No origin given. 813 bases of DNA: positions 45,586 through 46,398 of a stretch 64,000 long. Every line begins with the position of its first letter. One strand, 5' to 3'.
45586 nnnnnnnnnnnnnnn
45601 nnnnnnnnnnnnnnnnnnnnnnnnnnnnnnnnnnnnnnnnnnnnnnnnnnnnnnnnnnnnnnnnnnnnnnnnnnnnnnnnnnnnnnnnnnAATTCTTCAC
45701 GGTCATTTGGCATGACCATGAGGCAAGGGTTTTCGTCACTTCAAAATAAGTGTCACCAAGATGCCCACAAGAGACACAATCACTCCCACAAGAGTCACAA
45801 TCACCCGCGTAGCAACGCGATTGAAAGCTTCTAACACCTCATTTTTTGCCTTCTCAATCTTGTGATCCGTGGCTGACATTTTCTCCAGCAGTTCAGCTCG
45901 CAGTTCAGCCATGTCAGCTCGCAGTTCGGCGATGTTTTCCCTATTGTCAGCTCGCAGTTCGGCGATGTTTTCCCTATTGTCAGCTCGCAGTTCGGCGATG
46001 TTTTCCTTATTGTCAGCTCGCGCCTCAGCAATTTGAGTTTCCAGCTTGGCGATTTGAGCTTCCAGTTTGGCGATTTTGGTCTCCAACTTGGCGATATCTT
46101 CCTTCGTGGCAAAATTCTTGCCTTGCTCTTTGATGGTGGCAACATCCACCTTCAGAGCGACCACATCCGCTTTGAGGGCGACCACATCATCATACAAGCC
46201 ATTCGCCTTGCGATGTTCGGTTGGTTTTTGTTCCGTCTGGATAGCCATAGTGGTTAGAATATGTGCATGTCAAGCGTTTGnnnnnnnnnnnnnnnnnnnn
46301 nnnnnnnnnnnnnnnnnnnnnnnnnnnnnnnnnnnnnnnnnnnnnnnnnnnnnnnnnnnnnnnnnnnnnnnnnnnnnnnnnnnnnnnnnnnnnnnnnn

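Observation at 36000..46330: Three repeats of a convergent cassette: secreted Sel1-repeat gene followed by an opposite-strand DUF1640-like tail-anchored coiled-coil gene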

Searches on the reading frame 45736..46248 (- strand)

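Call 4: search_protein_families(library=pfam, proteins=[window:45736-46248:-], max_evalue=1)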
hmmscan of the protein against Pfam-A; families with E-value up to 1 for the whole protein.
window:45736-46248:- (170 aa): 84 families (the best 25 are shown)
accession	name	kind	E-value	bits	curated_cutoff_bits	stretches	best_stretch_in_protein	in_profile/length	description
PF03961.19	FapA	-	1.2e-05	25.5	31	1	25-132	130-238/272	Flagellar Assembly Protein A beta solenoid domain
PF16326.10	ABC_tran_CTD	-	1.5e-05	25.5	32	1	46-98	4-57/69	ABC transporter C-terminal domain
PF01442.23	Apolipoprotein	-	5.9e-05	23.3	90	1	35-146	12-123/190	Apolipoprotein A1/A4/E domain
PF14257.11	DUF4349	-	0.00018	21.4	27.7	2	107-169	141-203/213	Domain of unknown function (DUF4349)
PF07798.16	CCDC90-like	-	0.00033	21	33.5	1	32-157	55-172/175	Coiled-coil domain-containing protein 90-like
PF15294.11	Leu_zip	-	0.00035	20.6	28.2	1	36-140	119-223/275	Leucine zipper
PF14282.11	FlxA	-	0.0011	19.5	26.3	1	21-89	18-88/101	FlxA-like protein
PF10211.14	Ax_dynein_light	-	0.0021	18.6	26.4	1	38-108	115-184/187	Axonemal dynein light chain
PF11180.13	DUF2968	-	0.0021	18.1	27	1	45-121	86-165/180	Protein of unknown function (DUF2968)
PF10186.14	ATG14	-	0.0021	17.6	33.2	1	30-144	38-154/347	Vacuolar sorting 38 and autophagy-related subunit 14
PF10392.15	COG5_N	-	0.0023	18.6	31.2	1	48-136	24-111/132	Conserved oligomeric Golgi complex subunit 5, N-terminal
PF15035.11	Rootletin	-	0.0029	18.1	36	1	48-139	95-185/188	Ciliary rootlet component, centrosome cohesion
PF09787.14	Golgin_A5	-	0.0029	17.6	31.7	1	48-139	66-156/305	Golgin subfamily A member 5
PF05667.16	CCDC22_CC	-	0.0043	16.7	39.2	1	47-132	223-320/477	CCDC22 protein coiled-coil region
PF03954.19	Lectin_N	-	0.0058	16.9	28.3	1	30-99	60-131/140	Hepatic lectin, N-terminal domain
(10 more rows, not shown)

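Call 8: search_protein_families(library=ncbifam, proteins=[window:45736-46248:-], max_evalue=0.1)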
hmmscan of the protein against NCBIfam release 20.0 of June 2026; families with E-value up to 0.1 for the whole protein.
window:45736-46248:- (170 aa): 26 families (the best 25 are shown)
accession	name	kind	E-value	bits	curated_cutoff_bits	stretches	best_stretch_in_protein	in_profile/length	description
TIGR04211.1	SH3_and_anchor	equivalog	3.8e-07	29.9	65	1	48-169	64-184/198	TIGR04211 family SH3 domain-containing protein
NF045487.1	ASRP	equivalog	6.5e-05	21.7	300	1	48-151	381-489/593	archaea-specific SMC-related protein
NF052504.1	sll1863_fam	domain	0.00014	22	35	1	53-148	7-91/93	sll1863 family stress response protein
TIGR02168.1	SMC_prok_B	equivalog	0.0002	19.3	567.35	1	14-149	820-951/1181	chromosome segregation protein SMC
TIGR04523.1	Mplasa_alph_rch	subfamily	0.00025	19.1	270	1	32-136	312-419/745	helix-rich protein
NF041035.1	Rad50_Halo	equivalog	0.00031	19.2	1000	1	48-139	473-565/883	DNA double-strand break repair ATPase Rad50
NF001954.0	PRK00733.2-2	equivalog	0.00057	18.6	894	1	57-166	205-306/723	sodium-translocating pyrophosphatase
NF038218.1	IcmG_DotF_IVB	equivalog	0.00076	19.2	200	1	4-76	108-178/266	type IVB secretion system protein IcmG/DotF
TIGR01000.1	bacteriocin_acc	subfamily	0.00089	18.2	258.85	1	2-137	198-317/457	bacteriocin secretion accessory protein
NF006543.0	PRK09039.1-2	equivalog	0.0019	18.1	305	1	31-136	79-177/350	peptidoglycan -binding protein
NF049873.2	cytotoxin_MakE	exception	0.0026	16.8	360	1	31-86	146-199/352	alpha-pore-forming cytotoxin subunit MakE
NF045780.1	TrlF_fam_ATP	equivalog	0.0035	16.1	350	1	39-139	459-682/944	TrlF family AAA-like ATPase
NF038191.1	V_Cas12k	exception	0.0051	15.2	150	1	37-155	194-305/629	type V CRISPR-associated protein Cas12k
NF002572.0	PRK02224.1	equivalog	0.0053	15.1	1087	1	49-138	474-564/888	DNA double-strand break repair ATPase Rad50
NF033928.1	alph_xenorhab_A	subfamily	0.0082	15.5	125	1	12-72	142-203/339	alpha-xenorhabdolysin family binary toxin subunit A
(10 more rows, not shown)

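Call 69: search_protein_families(library=phrogs, proteins=[window:45736-46248:-], max_evalue=0.01)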
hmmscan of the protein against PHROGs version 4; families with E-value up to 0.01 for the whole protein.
window:45736-46248:- (170 aa): 13 families
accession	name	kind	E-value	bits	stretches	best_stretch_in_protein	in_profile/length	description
phrog_9415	-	unknown function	4.5e-12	47.2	1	36-167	33-167/168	-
phrog_19577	-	head and packaging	4.6e-07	30.3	1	12-119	71-178/378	minor head protein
phrog_3556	-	unknown function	9.5e-06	25.9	1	54-167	171-264/276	-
phrog_77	-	DNA, RNA and nucleotide metabolism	0.0002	21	1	32-137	503-604/967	SbcC-like subunit of palindrome specific endonuclease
phrog_937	-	other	0.00052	21.3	0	12-76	21-84/115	hemolysin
phrog_95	-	integration and excision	0.00067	19.3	1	31-143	434-550/651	integrase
phrog_10610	-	unknown function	0.00068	20.8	1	81-134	13-66/68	-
phrog_1193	-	other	0.0011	19.9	0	49-82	5-38/76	hemolysin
phrog_22060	-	unknown function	0.0021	16.6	1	31-131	500-593/1174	-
phrog_1535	-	tail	0.0028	16.8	1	7-136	59-194/1152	tail length tape measure protein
phrog_2619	-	unknown function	0.0055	17.9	0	25-83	59-115/124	-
phrog_12688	-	unknown function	0.0056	17.5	1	48-102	35-89/142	-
phrog_736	-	unknown function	0.006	17.7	1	25-80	40-93/112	-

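Call 70: search_protein_families(library=padloc, proteins=[window:45736-46248:-], max_evalue=0.01)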
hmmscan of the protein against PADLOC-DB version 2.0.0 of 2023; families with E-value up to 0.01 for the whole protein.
window:45736-46248:- (170 aa): 26 families (the best 25 are shown)
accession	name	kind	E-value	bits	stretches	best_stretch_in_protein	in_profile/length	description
PDLC03859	LmuB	-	1.2e-05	22.8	1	37-148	370-485/611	-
PDLC03864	LmuB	-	3e-05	20.8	1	42-148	408-508/657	-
PDLC01708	Cas12k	-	4e-05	20.3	1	39-156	184-294/623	Cas12k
PDLC03863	LmuB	-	6.4e-05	19.8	1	31-145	345-469/610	-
PDLC00514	JetC1|JetC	-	6.7e-05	18.9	1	12-143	297-421/1117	DUF3584 domain; MukB-like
PDLC02668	DndD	-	6.9e-05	20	1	5-147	387-528/659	DndD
PDLC00601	ZorA1|ZorA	-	0.00014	18.6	1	35-160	564-687/699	MotA/ExbB/TolQ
PDLC00930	Cas12u1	-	0.00016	18.7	1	13-133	23-131/533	Cas12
PDLC02714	PbeC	-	0.00019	18.4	1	39-146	412-523/651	PbeC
PDLC02741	PbeC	-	0.0002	18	1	6-145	343-482/644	PbeC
PDLC01692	Cas12f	-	0.00033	17.6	1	12-138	23-145/532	CAS-V-F; effector__SPE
PDLC01707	Cas12j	-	0.0004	16.9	1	39-156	174-284/610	CAS-V-J; effector__SPE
PDLC03865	LmuB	-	0.0004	16.7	1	48-137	701-788/1007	-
PDLC02722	PbeC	-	0.00055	16.7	1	44-136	379-473/643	PbeC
PDLC00648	ZorA3|ZorA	-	0.0006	16.6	1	52-143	365-482/692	MotA/ExbB/TolQ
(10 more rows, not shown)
